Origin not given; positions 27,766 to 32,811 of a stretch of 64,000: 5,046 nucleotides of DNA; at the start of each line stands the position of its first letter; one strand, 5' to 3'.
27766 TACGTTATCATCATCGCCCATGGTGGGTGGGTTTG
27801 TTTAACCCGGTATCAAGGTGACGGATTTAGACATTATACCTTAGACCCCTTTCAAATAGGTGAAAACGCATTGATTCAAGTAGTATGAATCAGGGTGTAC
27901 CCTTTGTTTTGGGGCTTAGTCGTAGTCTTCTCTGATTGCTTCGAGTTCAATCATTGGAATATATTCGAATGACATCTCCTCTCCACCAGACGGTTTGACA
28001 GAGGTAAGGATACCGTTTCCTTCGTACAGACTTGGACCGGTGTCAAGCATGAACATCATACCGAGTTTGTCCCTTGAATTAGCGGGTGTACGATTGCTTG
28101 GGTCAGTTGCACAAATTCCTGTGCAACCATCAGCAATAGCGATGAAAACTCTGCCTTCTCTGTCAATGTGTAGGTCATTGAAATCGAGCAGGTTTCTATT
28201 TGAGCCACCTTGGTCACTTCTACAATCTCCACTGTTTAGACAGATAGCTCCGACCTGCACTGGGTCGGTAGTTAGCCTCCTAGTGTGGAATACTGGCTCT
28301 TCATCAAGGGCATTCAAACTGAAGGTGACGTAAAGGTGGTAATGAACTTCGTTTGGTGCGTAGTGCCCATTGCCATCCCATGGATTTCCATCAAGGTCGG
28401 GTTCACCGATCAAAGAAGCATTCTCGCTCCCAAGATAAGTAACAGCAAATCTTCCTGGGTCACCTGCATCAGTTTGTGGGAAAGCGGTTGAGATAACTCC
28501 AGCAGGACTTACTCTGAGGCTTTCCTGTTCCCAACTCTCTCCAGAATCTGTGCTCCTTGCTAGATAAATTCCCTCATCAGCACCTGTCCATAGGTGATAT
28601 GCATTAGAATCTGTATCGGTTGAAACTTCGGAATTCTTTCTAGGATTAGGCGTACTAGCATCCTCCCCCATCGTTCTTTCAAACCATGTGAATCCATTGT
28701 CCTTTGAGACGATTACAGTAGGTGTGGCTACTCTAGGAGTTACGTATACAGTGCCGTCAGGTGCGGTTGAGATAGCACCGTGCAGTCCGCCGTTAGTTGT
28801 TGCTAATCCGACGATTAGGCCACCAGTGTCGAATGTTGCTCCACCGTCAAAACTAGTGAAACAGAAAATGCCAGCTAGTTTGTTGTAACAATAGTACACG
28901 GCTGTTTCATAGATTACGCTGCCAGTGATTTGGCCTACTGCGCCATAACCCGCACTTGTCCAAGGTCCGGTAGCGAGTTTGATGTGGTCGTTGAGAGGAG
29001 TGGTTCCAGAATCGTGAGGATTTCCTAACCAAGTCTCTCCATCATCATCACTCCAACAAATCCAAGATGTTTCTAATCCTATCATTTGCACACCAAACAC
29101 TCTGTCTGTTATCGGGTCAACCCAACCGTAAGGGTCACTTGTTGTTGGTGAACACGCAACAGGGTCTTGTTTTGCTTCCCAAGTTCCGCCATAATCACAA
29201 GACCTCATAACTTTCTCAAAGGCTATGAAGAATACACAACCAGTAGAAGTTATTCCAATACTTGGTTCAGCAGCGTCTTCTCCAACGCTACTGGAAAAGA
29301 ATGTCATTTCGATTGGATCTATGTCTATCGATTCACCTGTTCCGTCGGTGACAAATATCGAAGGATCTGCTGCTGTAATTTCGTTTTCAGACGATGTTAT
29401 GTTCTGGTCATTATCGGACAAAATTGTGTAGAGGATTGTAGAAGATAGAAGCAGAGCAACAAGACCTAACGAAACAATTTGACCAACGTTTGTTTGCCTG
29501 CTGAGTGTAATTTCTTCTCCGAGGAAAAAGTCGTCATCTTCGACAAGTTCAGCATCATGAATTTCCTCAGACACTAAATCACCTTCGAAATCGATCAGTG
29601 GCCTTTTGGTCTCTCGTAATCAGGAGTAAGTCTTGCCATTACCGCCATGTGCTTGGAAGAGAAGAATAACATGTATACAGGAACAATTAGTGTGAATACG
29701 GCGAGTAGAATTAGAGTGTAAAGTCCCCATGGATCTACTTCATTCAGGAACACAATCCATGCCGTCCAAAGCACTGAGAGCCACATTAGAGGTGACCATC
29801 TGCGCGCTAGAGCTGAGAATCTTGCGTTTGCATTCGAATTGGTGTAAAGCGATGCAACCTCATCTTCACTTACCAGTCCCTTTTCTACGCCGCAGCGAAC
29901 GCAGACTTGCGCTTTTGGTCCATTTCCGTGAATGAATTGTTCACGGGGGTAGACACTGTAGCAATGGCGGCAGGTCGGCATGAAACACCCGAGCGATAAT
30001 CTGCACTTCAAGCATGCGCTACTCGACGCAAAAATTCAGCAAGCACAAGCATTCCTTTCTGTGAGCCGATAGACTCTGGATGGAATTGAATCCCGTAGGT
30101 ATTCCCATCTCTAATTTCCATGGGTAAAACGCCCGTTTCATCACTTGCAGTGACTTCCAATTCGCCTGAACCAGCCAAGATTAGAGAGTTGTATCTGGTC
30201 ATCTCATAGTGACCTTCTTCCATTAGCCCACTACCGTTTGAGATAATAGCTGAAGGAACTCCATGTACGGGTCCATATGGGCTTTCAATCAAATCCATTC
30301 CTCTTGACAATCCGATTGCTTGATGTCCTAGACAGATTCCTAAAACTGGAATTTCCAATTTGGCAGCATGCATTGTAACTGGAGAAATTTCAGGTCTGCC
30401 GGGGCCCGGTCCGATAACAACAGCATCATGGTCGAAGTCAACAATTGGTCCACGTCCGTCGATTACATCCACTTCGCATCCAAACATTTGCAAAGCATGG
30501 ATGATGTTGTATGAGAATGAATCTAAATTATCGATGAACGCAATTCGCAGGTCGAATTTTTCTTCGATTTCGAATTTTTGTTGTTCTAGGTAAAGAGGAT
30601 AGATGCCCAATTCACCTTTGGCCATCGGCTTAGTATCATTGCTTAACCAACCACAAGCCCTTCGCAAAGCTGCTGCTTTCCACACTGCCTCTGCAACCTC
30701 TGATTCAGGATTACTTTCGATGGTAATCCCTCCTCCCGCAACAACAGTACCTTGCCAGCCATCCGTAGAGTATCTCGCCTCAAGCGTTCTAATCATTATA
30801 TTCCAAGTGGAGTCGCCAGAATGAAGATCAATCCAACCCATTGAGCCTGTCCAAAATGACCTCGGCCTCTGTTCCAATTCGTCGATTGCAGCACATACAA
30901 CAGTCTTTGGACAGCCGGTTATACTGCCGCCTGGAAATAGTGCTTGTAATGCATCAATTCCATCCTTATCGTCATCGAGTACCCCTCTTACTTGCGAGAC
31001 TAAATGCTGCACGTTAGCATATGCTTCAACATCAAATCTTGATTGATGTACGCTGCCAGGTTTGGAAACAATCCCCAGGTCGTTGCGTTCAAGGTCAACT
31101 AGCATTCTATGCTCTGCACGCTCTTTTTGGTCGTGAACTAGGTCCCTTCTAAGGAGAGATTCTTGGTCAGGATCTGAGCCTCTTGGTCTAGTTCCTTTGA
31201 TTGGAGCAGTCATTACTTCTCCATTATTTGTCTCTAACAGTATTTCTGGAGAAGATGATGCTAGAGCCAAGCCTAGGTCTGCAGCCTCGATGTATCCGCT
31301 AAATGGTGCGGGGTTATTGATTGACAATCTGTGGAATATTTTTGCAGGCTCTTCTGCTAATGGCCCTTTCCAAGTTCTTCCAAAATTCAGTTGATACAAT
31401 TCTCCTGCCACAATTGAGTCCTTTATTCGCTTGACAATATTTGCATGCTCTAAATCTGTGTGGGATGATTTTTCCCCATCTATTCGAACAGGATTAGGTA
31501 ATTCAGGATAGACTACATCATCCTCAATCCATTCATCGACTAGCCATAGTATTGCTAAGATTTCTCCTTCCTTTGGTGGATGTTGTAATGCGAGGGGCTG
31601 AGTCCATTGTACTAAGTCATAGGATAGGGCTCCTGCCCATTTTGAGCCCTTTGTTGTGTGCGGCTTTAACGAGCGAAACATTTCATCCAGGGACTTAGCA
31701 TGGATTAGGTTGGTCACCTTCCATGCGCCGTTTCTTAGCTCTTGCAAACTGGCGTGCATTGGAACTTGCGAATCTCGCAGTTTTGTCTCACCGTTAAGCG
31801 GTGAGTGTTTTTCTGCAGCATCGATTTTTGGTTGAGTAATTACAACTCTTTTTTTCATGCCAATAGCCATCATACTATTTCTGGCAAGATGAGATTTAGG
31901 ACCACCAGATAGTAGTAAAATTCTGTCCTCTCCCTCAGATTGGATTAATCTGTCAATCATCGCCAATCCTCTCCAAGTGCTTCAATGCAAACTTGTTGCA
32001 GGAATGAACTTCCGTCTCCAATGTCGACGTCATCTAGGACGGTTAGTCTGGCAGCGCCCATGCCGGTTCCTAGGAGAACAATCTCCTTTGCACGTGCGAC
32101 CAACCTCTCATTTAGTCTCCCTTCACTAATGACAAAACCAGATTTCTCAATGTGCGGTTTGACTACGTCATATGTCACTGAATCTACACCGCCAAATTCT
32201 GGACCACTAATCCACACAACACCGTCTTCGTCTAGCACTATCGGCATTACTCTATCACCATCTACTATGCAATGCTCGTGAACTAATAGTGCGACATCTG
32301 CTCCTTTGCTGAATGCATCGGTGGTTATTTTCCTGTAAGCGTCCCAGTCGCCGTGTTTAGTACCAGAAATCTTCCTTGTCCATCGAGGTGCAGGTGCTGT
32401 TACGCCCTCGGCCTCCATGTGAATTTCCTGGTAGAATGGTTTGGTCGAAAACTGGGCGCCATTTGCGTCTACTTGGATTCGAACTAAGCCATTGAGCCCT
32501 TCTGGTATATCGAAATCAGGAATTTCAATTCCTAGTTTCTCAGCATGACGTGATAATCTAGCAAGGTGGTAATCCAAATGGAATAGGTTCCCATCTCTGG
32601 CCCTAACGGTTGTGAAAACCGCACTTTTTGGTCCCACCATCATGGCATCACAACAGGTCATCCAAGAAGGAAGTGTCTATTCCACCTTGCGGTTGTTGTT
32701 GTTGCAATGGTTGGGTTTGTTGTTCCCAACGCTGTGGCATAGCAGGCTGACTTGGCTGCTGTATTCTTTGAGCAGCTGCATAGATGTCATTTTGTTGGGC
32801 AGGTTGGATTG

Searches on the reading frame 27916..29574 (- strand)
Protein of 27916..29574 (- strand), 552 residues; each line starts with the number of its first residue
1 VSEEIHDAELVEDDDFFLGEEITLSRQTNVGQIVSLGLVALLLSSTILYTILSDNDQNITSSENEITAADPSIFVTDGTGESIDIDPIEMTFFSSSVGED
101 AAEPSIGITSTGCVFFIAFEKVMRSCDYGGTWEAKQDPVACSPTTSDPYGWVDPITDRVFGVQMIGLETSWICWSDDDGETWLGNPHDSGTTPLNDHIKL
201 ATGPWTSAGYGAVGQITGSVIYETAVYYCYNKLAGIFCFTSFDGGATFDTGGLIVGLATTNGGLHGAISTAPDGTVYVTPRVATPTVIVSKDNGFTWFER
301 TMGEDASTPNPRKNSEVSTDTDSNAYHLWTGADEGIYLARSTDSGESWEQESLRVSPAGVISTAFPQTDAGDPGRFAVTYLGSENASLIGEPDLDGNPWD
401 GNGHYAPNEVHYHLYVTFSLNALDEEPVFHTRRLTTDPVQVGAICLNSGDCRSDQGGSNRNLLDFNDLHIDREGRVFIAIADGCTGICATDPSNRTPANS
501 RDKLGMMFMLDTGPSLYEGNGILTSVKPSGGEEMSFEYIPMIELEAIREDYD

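Call 11: search_protein_families(library=pfam, proteins=[window:27916-29574:-], max_evalue=0.001)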
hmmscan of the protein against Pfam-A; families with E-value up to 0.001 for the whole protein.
window:27916-29574:- (552 aa): 1 family
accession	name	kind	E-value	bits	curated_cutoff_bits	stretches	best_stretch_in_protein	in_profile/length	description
PF13088.12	BNR_2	-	5.1e-05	23.2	31.4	1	171-350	84-250/277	BNR repeat-like domain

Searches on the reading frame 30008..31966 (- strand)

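Call 11: search_protein_families(library=pfam, proteins=[window:30008-31966:-], max_evalue=0.001)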
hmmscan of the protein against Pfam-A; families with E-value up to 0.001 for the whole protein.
window:30008-31966:- (652 aa): 2 families
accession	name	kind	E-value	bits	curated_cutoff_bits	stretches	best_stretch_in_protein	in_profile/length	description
PF00425.24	Chorismate_bind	-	6.4e-72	242.6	27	1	173-428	4-255/257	chorismate binding enzyme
PF00117.34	GATase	-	6.6e-30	104.6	22.8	1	477-647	2-188/190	Glutamine amidotransferase class-I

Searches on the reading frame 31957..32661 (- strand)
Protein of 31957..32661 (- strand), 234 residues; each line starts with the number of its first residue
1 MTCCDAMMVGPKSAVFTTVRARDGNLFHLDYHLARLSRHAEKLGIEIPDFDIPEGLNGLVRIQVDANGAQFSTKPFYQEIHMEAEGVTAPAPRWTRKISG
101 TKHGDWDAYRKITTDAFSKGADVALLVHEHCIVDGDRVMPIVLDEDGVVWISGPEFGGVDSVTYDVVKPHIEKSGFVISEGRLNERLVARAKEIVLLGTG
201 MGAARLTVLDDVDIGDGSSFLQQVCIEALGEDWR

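Call 57: search_protein_families(library=pfam, proteins=[window:31957-32661:-], max_evalue=0.001)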
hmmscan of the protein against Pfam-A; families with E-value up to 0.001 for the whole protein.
window:31957-32661:- (234 aa): 1 family
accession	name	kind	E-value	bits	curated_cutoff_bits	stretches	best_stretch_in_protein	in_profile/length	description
PF01063.24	Aminotran_4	-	1.3e-16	61.6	28.5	1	15-205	2-219/223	Amino-transferase class IV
